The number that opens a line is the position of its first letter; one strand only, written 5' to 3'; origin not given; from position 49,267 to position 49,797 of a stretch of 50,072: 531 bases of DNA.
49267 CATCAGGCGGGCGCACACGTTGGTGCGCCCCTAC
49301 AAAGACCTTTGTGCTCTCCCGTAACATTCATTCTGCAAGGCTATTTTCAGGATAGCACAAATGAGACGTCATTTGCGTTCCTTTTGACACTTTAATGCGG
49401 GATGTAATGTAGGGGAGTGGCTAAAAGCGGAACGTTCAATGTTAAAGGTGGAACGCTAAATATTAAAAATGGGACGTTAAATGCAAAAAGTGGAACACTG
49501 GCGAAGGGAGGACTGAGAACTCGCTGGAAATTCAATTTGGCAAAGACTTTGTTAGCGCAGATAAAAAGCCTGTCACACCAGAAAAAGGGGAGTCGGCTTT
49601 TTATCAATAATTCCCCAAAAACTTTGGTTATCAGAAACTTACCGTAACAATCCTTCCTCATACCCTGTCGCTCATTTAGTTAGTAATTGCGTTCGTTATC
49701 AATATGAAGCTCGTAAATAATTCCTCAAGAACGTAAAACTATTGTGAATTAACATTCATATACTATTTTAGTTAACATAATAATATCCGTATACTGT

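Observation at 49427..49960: Iteron-like array (4 x 21 bp, exact helical phasing) next to an AT-rich tract: candidate replication origin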

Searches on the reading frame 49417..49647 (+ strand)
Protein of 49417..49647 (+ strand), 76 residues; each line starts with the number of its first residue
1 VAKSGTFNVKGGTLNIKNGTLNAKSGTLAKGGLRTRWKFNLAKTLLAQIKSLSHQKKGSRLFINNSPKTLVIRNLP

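Call 10: search_protein_families(library=pfam, proteins=[window:49417-49647:+], max_evalue=0.01)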
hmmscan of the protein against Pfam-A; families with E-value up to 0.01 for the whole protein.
window:49417-49647:+ (76 aa): 0 families

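Call 25: find_encoding_contigs(protein=window:49417-49647:+, flank=10000, max_places=10)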
Protein window:49417-49647:+ (76 aa): no gene with exactly this product is on record in the collection.
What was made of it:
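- No gene with this product is on record (call 25).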

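Call 38: search_protein_families(library=pfam, proteins=[window:49417-49647:+], max_evalue=10)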
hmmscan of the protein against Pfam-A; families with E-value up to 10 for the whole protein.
window:49417-49647:+ (76 aa): 0 families

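Call 46: search_protein_families(library=phrogs, proteins=[window:49417-49647:+], max_evalue=0.01)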
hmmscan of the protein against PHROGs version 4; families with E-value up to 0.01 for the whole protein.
window:49417-49647:+ (76 aa): 0 families

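Call 59: search_protein_representatives(protein=window:49417-49647:+)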
Query: 76 residues. Proteins with E-value up to 0.001 (for the whole library): 4; up to 1e-10: 1; up to 1e-30: 0. The best 4 are listed.
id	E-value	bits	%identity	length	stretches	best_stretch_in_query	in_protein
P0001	5.0e-17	77.5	32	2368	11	2-51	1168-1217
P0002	5.2e-09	52.1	36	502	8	4-43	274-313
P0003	2.1e-06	43.9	49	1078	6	4-28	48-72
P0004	9.1e-06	41.9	47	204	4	3-31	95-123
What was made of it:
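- On Protein-coding tandem (heptad) repeat: No orthologue was found among 1.84 billion representatives (call 59).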
